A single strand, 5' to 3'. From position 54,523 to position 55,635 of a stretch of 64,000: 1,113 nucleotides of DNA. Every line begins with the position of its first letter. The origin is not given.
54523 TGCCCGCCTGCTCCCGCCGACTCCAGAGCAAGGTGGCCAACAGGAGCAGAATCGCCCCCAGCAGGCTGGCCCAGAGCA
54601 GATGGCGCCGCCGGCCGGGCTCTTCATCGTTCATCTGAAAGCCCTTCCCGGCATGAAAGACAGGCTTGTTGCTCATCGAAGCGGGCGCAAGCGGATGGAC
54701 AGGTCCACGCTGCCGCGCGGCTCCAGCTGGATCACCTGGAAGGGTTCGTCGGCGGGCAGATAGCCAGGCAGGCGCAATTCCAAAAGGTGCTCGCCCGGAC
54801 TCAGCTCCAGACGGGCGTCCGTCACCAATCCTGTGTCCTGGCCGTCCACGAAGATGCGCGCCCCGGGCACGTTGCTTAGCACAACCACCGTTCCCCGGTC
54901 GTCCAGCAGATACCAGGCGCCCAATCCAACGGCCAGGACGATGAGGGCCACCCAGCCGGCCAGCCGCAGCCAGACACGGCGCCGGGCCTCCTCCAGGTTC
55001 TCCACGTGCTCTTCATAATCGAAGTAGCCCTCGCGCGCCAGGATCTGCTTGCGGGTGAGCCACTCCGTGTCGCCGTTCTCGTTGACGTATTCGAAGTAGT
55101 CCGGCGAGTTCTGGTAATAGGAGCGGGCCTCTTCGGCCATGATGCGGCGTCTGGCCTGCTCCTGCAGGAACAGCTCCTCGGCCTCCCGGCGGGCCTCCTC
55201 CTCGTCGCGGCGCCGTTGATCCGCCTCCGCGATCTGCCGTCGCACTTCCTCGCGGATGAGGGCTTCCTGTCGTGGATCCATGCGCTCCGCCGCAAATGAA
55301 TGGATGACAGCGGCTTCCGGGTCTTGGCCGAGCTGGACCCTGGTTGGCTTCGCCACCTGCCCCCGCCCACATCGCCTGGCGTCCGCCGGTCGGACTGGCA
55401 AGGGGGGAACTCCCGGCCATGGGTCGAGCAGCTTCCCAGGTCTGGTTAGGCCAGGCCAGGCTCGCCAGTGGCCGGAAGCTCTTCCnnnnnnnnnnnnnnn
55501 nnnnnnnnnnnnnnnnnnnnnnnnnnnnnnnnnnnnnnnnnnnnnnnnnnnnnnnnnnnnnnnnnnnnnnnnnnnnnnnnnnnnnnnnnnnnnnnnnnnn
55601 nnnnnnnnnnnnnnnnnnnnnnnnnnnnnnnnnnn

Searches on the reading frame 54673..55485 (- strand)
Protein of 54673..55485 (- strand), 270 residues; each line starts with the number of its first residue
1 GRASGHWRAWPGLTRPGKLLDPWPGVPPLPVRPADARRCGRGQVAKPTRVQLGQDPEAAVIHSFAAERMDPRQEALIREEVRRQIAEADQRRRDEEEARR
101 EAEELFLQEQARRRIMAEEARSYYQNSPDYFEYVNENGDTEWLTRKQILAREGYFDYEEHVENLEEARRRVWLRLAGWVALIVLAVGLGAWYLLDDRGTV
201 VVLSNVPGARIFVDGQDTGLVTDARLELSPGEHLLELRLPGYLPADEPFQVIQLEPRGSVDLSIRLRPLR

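Call 75: search_protein_families(library=pfam, proteins=[window:54673-55485:-], max_evalue=0.0001)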
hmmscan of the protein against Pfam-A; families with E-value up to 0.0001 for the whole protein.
window:54673-55485:- (270 aa): 1 family
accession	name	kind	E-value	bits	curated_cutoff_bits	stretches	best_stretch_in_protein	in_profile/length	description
PF08308.17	PEGA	-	9.6e-09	35.5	20.8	1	198-267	2-68/71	PEGA domain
